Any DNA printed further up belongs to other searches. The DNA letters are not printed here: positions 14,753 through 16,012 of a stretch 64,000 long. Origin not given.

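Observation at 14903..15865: Phage-encoded DHH-DHHA1 phosphoesterase (nanoRNase/c-di-NMP phosphodiesterase-like)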

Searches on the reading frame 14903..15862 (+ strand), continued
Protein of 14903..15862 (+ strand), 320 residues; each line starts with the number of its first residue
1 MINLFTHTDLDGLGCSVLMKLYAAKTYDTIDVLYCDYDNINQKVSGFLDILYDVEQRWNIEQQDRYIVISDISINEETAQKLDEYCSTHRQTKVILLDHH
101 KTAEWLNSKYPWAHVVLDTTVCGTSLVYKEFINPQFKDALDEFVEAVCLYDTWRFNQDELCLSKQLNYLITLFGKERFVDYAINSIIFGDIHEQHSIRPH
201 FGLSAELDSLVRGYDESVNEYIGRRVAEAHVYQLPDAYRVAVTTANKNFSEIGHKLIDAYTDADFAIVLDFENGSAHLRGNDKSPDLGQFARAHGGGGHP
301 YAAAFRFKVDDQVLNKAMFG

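Call 34: search_solved_structures(query=A1, max_evalue=0.01, show_alignments=1)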
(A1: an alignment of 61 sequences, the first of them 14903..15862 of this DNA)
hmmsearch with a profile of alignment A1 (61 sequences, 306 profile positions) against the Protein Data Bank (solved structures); distinct sequences matched with E-value up to 0.01: 15.
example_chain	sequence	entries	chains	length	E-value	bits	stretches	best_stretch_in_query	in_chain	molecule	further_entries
6mtz_A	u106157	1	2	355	2.3e-22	83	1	1-292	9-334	HepC.19480.a.B1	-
9r7o_A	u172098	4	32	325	3.5e-08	36.4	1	259-297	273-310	DHH family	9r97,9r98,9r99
5o1u_A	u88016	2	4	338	3.5e-08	36.4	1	257-304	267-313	Phosphodiesterase | TmPDE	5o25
5o4z_A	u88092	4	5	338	5.8e-08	35.7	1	257-304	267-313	DHH/DHHA1-type phosphodiesterase TM1595 | phosphodiesterase TM1595 | phosphodiesterase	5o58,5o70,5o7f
4ls9_A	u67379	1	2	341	2.4e-06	30.4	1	254-292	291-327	DHH family protein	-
3dev_A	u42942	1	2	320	5.9e-05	25.8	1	250-292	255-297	SH1221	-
8iu7_A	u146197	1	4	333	8.6e-05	25.3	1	232-292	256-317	Bifunctional oligoribonuclease and PAP phosphatase NrnA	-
9wbu_B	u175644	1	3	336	0.00016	24.4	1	256-295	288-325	Bifunctional oligoribonuclease and PAP phosphatase NrnA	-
5jju_A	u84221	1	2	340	0.00017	24.4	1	256-295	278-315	Uncharacterized protein Rv2837c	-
5cet_A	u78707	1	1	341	0.00017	24.4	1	256-295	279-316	Bifunctional oligoribonuclease and PAP phosphatase NrnA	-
7d62_A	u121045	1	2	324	0.00018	24.2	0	266-302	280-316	PggH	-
6tvv_A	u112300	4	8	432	0.00045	22.9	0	3-90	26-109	MjaRecJ | nuclease RecJ2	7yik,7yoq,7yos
7ykv_A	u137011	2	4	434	0.0011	21.7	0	268-302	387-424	archaeal nuclease RecJ2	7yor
5ghr_A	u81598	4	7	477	0.0012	21.5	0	270-300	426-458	SsDNA-specific exonuclease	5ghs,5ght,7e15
9n0l_A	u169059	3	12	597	0.0093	18.6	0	229-303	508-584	Cyclic-di-AMP phosphodiesterase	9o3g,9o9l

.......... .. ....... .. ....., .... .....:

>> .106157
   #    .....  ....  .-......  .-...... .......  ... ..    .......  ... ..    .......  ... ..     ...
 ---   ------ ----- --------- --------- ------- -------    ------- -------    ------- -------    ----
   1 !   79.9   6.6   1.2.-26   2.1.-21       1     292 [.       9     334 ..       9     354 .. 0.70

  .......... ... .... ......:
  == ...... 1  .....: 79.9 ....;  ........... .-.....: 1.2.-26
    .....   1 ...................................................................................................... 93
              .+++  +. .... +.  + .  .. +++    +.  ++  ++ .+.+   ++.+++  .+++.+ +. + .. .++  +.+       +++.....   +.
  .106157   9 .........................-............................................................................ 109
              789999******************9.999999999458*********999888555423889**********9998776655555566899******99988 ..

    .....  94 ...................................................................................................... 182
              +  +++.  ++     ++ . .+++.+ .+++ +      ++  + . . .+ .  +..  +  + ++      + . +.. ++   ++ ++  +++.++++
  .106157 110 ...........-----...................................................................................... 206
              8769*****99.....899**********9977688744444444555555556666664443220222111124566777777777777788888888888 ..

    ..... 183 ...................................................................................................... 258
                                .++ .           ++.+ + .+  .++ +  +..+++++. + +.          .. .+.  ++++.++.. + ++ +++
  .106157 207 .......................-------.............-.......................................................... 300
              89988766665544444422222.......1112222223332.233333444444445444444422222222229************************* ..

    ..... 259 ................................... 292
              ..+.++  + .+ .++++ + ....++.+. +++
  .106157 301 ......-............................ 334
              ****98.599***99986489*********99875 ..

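Call 35: fold_search(model_id=the predicted structure, library=pdb)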
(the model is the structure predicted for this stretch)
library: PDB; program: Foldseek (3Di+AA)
matches with E <= 10: 1065; with E <= 0.001: 61
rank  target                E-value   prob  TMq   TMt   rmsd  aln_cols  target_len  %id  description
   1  6mtz_B                2.4e-16  1.00  0.45  0.42  15.7       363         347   19  Crystal structure of an uncharacterized protein from Helicobacter pylori G27 (released 2018-12-19)
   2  6mtz_A                2.8e-15  1.00  0.45  0.42  15.2       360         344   17  Crystal structure of an uncharacterized protein from Helicobacter pylori G27 (released 2018-12-19)
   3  4ls9_A                2.5e-12  1.00  0.42  0.42  10.7       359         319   16  Structure of mycobacterial nrnA homolog reveals multifunctional nuclease activities (released 2014-07-16)
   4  7d62_A                1.4e-11  1.00  0.56  0.60   6.6       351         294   17  pGpG-specific phosphodiesterase - PggH from Vibrio cholrae (released 2020-10-28)
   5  5yh1                  6.2e-11  1.00  0.58  0.45   7.9       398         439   14  Member of s1p family of ribosomal proteins PF0399 DHH domain (released 2018-08-01)
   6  8a8k_B                8.5e-11  1.00  0.49  0.49   7.9       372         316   15  PAP phosphatase from Methanothermococcus thermolithotrophicus refined to 3.1 A (released 2023-04-26)
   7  8a8k_A                1.5e-10  1.00  0.48  0.48   7.8       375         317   15  PAP phosphatase from Methanothermococcus thermolithotrophicus refined to 3.1 A (released 2023-04-26)
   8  7d62_B                4.4e-10  1.00  0.49  0.53   7.3       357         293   16  pGpG-specific phosphodiesterase - PggH from Vibrio cholrae (released 2020-10-28)
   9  9r7o_H                5.3e-10  1.00  0.44  0.44   9.5       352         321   17  DhhP of Borrelia burgdorferi in complex with AMP (released 2026-01-21)
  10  9r7o_D                5.6e-10  1.00  0.39  0.39  10.4       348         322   16  DhhP of Borrelia burgdorferi in complex with AMP (released 2026-01-21)
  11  5o7f_B                6.8e-10  1.00  0.43  0.43  11.4       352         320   14  Structure of the inactive T.maritima PDE (TM1595) D80N D154N mutant with GMP and Mn2+ (released 2017-10-25)
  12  5xsp_B                1.0e-09  1.00  0.45  0.43  10.6       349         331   13  The catalytic domain of GdpP with 5'-pApA (released 2018-01-31)
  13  6lrd_A                1.8e-09  1.00  0.50  0.27   8.0       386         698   16  Structure of RecJ complexed with a 5'-P-dSpacer-modified ssDNA (released 2020-08-26)
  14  5f55_A                2.0e-09  1.00  0.54  0.28   7.4       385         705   16  Structure of RecJ complexed with DNA (released 2016-06-15)
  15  5cet                  2.0e-09  1.00  0.43  0.42  10.3       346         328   15  Crystal structure of Rv2837c (released 2015-12-23)
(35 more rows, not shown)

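Call 38: get_annotated_region(hit=H1, flank=6000)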
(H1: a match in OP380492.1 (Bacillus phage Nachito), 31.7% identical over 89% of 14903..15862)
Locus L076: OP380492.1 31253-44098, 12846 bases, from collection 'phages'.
description: Bacillus phage Nachito, complete genome.
organism: Bacillus phage Nachito (NCBI taxid 2982875)
taxonomy: Viruses; Duplodnaviria; Heunggongvirae; Uroviricota; Caudoviricetes; Herelleviridae; Spounavirinae
host: Bacillus sp. ET1; source: soil; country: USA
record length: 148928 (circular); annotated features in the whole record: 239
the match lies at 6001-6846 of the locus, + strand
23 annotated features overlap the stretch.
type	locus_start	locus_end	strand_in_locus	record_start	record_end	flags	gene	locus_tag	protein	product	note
CDS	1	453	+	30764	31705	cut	-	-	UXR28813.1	hypothetical protein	-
CDS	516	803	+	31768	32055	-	-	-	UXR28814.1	membrane protein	-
CDS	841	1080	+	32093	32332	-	-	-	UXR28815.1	hypothetical protein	-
CDS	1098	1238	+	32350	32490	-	-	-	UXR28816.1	hypothetical protein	-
CDS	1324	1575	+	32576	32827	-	-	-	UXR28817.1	hypothetical protein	-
CDS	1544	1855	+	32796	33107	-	-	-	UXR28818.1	membrane protein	-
CDS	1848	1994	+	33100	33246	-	-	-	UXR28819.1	hypothetical protein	-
CDS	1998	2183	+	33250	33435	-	-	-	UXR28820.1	hypothetical protein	-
CDS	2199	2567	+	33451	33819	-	-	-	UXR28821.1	hypothetical protein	-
CDS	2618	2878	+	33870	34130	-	-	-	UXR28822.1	hypothetical protein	-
CDS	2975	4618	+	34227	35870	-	-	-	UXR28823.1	terminase large subunit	-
CDS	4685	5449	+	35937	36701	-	-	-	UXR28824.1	RNA polymerase sigma factor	-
CDS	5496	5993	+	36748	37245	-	-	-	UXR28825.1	triphosphate tunnel metalloenzyme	-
CDS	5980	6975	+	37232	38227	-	-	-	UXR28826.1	DHH family phosphoesterase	-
CDS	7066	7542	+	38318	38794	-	-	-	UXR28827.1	membrane protein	-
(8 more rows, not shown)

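Call 39: get_annotated_region(hit=H4, flank=6000)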
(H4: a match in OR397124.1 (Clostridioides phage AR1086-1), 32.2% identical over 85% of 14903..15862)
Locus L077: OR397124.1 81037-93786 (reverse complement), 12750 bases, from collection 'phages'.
description: Clostridioides phage AR1086-1, complete genome.
organism: Clostridioides phage AR1086-1 (NCBI taxid 3068253)
taxonomy: Viruses; Duplodnaviria; Heunggongvirae; Uroviricota; Caudoviricetes
host: Clostridioides difficile; source: Homo sapiens; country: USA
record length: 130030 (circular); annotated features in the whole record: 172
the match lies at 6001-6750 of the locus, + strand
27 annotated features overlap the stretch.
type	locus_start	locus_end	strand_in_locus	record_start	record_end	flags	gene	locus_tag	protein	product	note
CDS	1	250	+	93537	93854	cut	-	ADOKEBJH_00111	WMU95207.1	hypothetical protein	-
CDS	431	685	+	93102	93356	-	-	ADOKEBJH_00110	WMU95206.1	hypothetical protein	-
CDS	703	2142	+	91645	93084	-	-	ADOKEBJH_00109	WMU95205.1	IS200/IS605 family transposase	IS200/IS605 family transposase ISCbt1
CDS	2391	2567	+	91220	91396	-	-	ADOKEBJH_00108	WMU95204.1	hypothetical protein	-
CDS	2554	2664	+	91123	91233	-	-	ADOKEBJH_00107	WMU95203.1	hypothetical protein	-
CDS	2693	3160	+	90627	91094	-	-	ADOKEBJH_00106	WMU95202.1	hypothetical protein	-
CDS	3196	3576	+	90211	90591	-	-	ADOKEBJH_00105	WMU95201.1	hypothetical protein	-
CDS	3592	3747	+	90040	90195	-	-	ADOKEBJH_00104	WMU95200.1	hypothetical protein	-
CDS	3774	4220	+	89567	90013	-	-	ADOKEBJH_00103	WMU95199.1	hypothetical protein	-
CDS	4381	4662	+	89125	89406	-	-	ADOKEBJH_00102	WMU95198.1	hypothetical protein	-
CDS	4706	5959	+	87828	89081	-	rtcB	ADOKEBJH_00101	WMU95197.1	RNA-splicing ligase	RNA-splicing ligase RtcB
CDS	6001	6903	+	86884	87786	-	nrnB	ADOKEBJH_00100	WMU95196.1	oligoribonuclease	Oligoribonuclease NrnB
CDS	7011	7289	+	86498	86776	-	-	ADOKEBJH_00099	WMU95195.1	hypothetical protein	-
CDS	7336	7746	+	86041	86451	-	-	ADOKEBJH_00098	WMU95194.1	hypothetical protein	-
CDS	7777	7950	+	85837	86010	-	-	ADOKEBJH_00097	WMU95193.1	hypothetical protein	-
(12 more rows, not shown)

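Call 40: get_annotated_region(hit=H7, flank=6000)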
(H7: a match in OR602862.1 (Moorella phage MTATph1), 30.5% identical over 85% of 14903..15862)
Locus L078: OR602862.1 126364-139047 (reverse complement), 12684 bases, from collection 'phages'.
description: Moorella phage MTATph1, complete genome.
organism: Moorella phage MTATph1 (NCBI taxid 3090776)
taxonomy: Viruses; Duplodnaviria; Heunggongvirae; Uroviricota; Caudoviricetes
host: Moorella thermoacetica DSM 103132; source: -; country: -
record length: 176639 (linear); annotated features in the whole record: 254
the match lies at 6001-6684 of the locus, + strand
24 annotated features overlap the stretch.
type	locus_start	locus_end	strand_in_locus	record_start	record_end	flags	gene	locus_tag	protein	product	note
CDS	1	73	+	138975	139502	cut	-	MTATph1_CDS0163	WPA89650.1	single strand DNA binding protein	-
CDS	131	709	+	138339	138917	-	-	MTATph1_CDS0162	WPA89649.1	hypothetical protein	-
CDS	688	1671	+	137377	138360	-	-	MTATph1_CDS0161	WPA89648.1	hypothetical protein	-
CDS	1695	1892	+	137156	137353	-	-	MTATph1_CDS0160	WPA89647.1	hypothetical protein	-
CDS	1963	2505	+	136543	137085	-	-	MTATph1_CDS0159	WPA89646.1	deoxynucleoside monophosphate kinase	-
CDS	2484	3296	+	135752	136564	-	-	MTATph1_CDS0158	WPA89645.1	hypothetical protein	-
CDS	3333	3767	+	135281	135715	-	-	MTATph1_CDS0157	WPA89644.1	hypothetical protein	-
CDS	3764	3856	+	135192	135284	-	-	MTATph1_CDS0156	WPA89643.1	hypothetical protein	-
CDS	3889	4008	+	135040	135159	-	-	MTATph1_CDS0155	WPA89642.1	hypothetical protein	-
CDS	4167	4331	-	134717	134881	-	-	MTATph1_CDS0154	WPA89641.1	hypothetical protein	-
CDS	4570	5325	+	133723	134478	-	-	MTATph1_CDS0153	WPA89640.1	RNA ligase and tail fiber protein attachment catalyst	-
CDS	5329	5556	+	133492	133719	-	-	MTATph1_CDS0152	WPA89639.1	hypothetical protein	-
CDS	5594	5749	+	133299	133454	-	-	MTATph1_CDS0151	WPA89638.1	hypothetical protein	-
CDS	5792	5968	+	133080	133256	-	-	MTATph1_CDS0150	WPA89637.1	protease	-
CDS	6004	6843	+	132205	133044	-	-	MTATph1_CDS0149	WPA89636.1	DHH phosphoesterase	-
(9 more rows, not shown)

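Call 42: find_related_loci(query=A1, collection=viral_contigs, flank=10000)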
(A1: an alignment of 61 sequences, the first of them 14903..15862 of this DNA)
Query A1 (320 aa) in viral_contigs; peptide patterns used: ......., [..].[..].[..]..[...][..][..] (x = any residue, [..] = any of these).
295 stretches matched a pattern; 228 encode a relative of the query (tblastn E <= 1e-3); the best 80 are kept; 80 distinct loci.
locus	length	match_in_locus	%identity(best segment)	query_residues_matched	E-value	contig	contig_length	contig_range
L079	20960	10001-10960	56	1-319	8e-115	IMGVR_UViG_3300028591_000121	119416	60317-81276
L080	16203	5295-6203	35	2-318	1e-53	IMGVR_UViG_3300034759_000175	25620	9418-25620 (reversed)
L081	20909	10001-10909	35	2-318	1e-53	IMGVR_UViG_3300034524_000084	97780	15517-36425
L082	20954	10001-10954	36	5-320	2e-53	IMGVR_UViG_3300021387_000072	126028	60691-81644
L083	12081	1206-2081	34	5-314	1e-50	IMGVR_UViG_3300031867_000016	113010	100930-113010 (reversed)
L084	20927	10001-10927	36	2-310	1e-42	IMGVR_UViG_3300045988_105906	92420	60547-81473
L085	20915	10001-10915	31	2-318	2e-42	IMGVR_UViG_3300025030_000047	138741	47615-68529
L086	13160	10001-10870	35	1-307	2e-42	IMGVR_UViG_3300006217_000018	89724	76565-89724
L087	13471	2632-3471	34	2-304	4e-42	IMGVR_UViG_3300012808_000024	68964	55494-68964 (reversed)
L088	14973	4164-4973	36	2-304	6e-42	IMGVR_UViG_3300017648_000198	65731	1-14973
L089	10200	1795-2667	33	2-310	1e-41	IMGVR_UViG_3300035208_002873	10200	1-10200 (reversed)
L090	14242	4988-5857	34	1-307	4e-41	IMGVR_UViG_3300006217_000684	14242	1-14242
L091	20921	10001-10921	33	2-307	7e-41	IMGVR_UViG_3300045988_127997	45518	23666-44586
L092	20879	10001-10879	34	1-307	2e-40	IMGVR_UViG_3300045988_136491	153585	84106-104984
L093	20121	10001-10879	34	1-307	2e-40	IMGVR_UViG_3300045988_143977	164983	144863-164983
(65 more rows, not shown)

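Call 48: search_protein_families(library=pfam, alignment_id=A2, max_evalue=0.0001)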
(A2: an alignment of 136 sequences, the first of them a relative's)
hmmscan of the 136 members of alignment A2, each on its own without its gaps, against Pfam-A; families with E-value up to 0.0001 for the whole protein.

A. member 1, L102:9661-10020:- (120 aa): 0 families

B. families by the number of members that match (of 136 scanned): 38 families (the first 25 are shown)
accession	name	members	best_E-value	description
PF00145.23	DNA_methylase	2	3.9e-38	C-5 cytosine-specific DNA methylase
PF00589.27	Phage_integrase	2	1.4e-26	Phage integrase family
PF00078.32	RVT_1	2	2.3e-26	Reverse transcriptase (RNA-dependent DNA polymerase)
PF00899.27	ThiF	2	1.6e-24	ThiF family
PF01139.22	RtcB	1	5e-66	tRNA-splicing ligase RtcB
PF11443.14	DUF2828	1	1.2e-41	Domain of unknown function (DUF2828)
PF25043.1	DUF7788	1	8.3e-39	Domain of unknown function (DUF7788)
PF13229.12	Beta_helix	1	2.3e-30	Right handed beta helix region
PF07352.17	Phage_Mu_Gam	1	1.2e-27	Bacteriophage Mu Gam like protein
PF23771.1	DUF7168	1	2.8e-25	Domain of unknown function (DUF7168)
PF09414.15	RNA_ligase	1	3.1e-25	RNA ligase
PF13479.12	AAA_24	1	1.6e-22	AAA domain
PF00472.26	RF-1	1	6.6e-21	RF-1 domain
PF01464.25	SLT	1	7.5e-21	Transglycosylase SLT domain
PF10543.14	ORF6N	1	1.3e-19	ORF6N domain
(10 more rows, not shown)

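Call 61: search_protein_families(library=padloc, proteins=[window:14903-15862:+], max_evalue=0.01)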
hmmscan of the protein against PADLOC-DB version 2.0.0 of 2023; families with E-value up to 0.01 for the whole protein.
window:14903-15862:+ (320 aa): 0 families

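Call 66: fold_search(model_id=the predicted structure, library=viral)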
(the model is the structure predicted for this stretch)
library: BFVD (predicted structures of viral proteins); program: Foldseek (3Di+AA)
matches with E <= 10: 631; with E <= 0.001: 44
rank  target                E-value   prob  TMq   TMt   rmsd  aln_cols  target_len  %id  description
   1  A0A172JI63            1.1e-20  1.00  0.73  0.78   3.9       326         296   21  Oligoribonuclease NrnB [Bacillus phage AR9]
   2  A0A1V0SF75            3.7e-16  1.00  0.71  0.55   3.8       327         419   18  DHH family phosphohydrolase [Hokovirus HKV1]
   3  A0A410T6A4            5.7e-16  1.00  0.67  0.70   5.0       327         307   20  (no name in the UniProt tables at hand)
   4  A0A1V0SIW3            9.2e-16  1.00  0.67  0.72   5.5       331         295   18  DHH family phosphohydrolase [Klosneuvirus KNV1]
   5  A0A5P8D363            1.6e-15  1.00  0.61  0.60   6.4       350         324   16  (no name in the UniProt tables at hand)
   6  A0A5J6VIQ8            4.5e-15  1.00  0.61  0.65   6.0       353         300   15  Uncharacterized protein [Megaviridae environmental sample]
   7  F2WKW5                5.8e-15  1.00  0.61  0.51   6.0       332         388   17  Putative DHH superfamily phosphohydrolase [Lausannevirus]
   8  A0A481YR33            7.8e-15  1.00  0.60  0.57   6.5       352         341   20  DHH family phosphohydrolase [Marseillevirus LCMAC101]
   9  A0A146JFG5            1.0e-14  1.00  0.57  0.40   6.2       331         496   20  (no name in the UniProt tables at hand)
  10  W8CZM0                1.5e-14  1.00  0.58  0.57   7.8       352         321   17  Phosphohydrolase [Erwinia phage PhiEaH1]
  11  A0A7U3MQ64            3.0e-14  1.00  0.69  0.58   6.7       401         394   17  (no name in the UniProt tables at hand)
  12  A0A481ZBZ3            1.1e-13  1.00  0.59  0.42   6.4       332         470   17  DHH family phosphohydrolase [Pithovirus LCPAC401]
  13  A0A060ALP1            3.4e-13  1.00  0.61  0.63   5.8       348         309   19  Uncharacterized protein [Listeria phage LMSP-25]
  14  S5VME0                5.3e-13  1.00  0.61  0.68   5.9       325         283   15  DHH superfamily pPhosphohydrolase [Pseudomonas phage PaBG]
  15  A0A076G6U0            8.1e-13  1.00  0.62  0.63   5.0       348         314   15  Exopolyphosphatase [Bacillus phage Bobb]
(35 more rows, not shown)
